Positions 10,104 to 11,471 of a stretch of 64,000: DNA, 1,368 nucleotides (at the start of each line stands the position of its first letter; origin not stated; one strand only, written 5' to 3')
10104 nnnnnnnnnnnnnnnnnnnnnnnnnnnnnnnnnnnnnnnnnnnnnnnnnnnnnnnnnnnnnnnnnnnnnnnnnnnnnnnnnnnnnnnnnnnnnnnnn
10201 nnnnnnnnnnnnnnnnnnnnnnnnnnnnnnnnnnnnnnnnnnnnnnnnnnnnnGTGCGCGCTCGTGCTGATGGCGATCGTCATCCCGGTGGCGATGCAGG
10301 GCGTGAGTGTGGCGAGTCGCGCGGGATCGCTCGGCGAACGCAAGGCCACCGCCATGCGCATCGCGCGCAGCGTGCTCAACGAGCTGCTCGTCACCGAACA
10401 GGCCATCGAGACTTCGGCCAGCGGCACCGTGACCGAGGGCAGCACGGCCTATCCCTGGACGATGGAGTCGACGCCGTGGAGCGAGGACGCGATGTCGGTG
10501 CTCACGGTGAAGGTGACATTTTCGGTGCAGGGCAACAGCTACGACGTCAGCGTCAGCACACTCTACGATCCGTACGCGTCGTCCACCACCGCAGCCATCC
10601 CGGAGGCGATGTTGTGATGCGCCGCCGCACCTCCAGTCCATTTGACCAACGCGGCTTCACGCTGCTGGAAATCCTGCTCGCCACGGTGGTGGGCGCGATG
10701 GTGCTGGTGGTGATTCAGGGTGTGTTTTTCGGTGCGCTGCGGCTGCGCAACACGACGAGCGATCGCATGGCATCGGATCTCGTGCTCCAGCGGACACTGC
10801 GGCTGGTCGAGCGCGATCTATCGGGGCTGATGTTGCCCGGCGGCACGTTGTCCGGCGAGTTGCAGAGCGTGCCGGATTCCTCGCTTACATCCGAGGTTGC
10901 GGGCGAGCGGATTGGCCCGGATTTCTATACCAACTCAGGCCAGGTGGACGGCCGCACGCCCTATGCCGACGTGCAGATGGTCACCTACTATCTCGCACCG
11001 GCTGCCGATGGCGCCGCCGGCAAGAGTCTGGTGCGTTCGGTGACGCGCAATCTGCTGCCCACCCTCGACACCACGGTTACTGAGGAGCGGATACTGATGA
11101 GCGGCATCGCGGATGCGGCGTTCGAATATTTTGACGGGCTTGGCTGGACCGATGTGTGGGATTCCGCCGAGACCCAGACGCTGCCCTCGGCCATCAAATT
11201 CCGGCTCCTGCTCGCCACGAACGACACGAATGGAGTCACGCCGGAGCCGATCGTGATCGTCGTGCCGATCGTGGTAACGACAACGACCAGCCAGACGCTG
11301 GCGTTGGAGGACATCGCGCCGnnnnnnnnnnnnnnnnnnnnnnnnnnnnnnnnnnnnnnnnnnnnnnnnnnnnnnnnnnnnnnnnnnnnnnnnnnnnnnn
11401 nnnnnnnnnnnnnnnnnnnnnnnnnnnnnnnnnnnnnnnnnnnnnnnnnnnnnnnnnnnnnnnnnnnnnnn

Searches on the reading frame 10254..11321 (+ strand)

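Call 48: search_protein_families(library=pfam, proteins=[window:10254-11321:+], max_evalue=0.01)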
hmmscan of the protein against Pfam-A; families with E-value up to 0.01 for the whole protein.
window:10254-11321:+ (356 aa): 2 families
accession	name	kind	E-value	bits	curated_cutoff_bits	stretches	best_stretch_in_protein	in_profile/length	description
PF11612.13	T2SSJ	-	1.8e-07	32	28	1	232-320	49-130/140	Type II secretion system (T2SS), protein J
PF07963.17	N_methyl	-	1.6e-05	24.7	21.2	1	132-153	4-25/27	Prokaryotic N-terminal methylation motif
